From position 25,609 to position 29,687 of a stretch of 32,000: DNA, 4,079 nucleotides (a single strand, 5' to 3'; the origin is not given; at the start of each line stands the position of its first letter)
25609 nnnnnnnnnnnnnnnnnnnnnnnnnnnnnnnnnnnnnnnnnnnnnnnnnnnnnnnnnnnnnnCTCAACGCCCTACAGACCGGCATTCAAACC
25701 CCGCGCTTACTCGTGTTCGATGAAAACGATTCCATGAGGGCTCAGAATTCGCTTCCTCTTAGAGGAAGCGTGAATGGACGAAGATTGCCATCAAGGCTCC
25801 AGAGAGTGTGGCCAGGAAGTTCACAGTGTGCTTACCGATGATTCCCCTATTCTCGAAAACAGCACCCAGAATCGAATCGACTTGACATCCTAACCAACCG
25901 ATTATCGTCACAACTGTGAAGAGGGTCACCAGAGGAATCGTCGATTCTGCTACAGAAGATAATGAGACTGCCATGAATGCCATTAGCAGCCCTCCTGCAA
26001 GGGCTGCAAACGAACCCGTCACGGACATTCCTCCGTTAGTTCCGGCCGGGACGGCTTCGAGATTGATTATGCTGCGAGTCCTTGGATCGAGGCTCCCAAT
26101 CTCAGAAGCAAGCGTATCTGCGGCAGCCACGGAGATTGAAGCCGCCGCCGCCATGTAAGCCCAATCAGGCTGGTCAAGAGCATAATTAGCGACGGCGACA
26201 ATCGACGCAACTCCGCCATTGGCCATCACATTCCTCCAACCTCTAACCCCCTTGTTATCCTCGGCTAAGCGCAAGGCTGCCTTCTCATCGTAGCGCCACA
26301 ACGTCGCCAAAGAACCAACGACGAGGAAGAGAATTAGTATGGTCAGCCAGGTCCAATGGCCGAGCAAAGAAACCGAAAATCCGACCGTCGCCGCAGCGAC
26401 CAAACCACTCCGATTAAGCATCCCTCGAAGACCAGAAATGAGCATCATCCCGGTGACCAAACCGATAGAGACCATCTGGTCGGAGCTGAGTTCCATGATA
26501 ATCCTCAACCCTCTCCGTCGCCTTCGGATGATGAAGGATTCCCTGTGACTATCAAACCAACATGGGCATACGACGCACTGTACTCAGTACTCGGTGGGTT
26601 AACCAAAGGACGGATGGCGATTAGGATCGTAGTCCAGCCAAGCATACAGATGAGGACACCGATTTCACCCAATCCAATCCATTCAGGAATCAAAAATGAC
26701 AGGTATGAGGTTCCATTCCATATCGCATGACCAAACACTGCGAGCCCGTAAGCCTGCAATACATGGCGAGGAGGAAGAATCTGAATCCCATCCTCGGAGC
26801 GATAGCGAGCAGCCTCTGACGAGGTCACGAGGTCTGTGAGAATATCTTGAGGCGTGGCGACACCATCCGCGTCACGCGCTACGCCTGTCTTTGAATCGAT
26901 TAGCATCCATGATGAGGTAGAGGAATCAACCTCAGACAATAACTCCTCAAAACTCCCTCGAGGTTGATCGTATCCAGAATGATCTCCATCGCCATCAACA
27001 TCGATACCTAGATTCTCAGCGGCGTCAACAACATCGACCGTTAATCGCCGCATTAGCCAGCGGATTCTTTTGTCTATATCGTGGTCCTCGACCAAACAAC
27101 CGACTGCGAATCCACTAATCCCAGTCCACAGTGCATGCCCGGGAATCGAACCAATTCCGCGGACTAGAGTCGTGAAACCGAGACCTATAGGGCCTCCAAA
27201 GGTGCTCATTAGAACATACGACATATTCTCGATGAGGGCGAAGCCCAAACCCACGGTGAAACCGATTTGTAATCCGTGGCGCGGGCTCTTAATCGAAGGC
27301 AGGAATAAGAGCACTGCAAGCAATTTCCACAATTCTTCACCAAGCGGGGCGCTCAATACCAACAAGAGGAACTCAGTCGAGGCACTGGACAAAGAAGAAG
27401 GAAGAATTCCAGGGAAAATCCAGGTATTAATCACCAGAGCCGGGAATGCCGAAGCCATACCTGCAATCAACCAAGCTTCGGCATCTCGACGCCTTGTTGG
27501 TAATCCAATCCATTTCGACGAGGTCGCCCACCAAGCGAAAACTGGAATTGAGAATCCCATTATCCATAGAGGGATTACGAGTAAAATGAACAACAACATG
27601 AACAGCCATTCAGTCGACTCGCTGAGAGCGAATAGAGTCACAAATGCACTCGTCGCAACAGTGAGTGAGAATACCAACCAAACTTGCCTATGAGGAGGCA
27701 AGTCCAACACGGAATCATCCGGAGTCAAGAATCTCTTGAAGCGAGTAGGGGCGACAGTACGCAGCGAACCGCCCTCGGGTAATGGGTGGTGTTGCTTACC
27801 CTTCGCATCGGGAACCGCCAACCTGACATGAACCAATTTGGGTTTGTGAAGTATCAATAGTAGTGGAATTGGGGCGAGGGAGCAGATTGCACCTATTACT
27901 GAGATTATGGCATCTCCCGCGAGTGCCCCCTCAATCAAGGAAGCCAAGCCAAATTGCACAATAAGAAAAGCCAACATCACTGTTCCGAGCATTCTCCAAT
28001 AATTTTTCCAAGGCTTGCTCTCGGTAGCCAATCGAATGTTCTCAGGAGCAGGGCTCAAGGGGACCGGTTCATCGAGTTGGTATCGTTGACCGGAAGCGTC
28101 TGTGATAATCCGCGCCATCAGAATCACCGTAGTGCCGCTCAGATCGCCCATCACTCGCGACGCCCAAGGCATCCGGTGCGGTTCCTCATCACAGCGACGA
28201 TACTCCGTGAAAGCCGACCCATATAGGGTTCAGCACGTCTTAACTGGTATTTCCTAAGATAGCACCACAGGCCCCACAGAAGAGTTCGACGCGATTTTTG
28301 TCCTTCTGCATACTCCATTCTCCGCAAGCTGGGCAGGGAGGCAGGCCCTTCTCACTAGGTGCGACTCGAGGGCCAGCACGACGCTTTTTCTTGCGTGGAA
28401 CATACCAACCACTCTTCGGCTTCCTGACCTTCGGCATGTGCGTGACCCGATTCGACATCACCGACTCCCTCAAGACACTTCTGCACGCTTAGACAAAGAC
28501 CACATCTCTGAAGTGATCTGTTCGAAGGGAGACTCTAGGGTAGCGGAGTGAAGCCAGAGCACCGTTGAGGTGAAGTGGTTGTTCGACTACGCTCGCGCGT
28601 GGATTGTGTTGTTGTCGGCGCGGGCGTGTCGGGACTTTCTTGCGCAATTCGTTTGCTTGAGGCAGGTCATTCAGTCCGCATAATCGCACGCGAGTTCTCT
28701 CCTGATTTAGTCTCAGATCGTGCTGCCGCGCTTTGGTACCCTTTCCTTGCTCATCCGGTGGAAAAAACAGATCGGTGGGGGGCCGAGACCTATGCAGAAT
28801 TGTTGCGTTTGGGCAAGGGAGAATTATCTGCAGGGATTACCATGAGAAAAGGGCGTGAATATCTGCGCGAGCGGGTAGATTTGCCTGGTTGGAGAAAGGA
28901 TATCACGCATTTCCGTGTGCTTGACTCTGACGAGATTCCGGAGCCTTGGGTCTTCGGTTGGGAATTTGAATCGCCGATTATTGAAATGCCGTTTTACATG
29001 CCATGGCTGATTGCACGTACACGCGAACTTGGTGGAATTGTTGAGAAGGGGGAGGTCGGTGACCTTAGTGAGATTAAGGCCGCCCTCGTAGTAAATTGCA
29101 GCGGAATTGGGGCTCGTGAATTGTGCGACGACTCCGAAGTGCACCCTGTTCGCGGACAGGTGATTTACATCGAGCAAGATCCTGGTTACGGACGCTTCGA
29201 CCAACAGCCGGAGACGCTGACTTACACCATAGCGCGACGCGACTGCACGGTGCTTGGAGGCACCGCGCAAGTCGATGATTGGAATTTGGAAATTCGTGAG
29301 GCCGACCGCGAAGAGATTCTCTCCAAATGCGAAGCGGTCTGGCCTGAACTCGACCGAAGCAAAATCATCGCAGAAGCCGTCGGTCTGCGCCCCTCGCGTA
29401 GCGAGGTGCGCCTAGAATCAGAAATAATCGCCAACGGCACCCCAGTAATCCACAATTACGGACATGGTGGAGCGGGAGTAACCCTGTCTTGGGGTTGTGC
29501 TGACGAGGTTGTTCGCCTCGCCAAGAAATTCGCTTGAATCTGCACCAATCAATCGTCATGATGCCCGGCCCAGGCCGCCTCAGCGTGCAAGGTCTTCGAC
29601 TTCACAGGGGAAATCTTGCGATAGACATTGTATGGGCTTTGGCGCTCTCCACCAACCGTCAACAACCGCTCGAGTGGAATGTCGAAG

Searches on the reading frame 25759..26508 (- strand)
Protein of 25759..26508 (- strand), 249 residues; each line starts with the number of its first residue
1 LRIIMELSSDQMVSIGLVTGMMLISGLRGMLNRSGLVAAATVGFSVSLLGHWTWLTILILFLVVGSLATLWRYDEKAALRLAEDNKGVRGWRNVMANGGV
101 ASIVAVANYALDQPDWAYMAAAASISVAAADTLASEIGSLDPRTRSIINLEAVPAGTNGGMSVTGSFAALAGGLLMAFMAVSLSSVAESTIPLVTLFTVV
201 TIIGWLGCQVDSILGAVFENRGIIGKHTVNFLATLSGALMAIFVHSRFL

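Call 41: search_protein_families(library=pfam, proteins=[window:25759-26508:-], max_evalue=0.001)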
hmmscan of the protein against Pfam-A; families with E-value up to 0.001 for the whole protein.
window:25759-26508:- (249 aa): 1 family
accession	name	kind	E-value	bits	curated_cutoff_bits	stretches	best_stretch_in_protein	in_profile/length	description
PF01940.21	DUF92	-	1.3e-52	179.1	27.5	1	20-237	5-250/251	Integral membrane protein DUF92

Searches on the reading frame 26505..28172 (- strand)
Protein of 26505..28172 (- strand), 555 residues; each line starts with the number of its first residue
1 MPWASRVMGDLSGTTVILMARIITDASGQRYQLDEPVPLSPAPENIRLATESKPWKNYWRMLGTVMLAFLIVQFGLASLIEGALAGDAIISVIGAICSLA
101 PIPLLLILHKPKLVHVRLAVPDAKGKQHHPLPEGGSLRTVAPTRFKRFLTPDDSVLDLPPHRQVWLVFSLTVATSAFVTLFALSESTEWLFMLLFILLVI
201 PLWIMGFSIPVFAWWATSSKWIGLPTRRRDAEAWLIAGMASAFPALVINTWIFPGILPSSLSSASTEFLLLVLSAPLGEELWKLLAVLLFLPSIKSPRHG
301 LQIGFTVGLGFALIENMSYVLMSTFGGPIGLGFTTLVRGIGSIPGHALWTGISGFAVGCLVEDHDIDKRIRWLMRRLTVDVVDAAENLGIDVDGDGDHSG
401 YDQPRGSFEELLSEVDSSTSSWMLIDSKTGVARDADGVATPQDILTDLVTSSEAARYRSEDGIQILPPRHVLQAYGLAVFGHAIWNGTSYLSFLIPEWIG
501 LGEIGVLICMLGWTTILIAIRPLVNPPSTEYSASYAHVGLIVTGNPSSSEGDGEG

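Call 41: search_protein_families(library=pfam, proteins=[window:26505-28172:-], max_evalue=0.001)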
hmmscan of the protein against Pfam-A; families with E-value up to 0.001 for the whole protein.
window:26505-28172:- (555 aa): 1 family
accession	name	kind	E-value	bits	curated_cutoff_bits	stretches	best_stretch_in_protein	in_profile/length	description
PF13367.11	PrsW-protease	-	3.3e-26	92.5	23.5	1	235-377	10-160/196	PrsW family intramembrane metalloprotease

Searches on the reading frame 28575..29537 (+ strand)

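Call 41: search_protein_families(library=pfam, proteins=[window:28575-29537:+], max_evalue=0.001)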
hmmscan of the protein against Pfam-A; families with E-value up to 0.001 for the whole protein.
window:28575-29537:+ (320 aa): 4 families
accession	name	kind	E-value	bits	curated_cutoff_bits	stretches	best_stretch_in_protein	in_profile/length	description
PF01266.30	DAO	-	6.6e-39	134.9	27.9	1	10-314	1-352/353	FAD dependent oxidoreductase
PF00890.30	FAD_binding_2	-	2.5e-06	27.4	20.4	1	10-45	1-36/414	FAD binding domain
PF13450.12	NAD_binding_8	-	0.00025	21.7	21.9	1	13-37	1-25/68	NAD(P)-binding Rossmann-like domain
PF07992.20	Pyr_redox_2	-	0.00028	20.9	26.1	1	10-38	2-30/291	Pyridine nucleotide-disulphide oxidoreductase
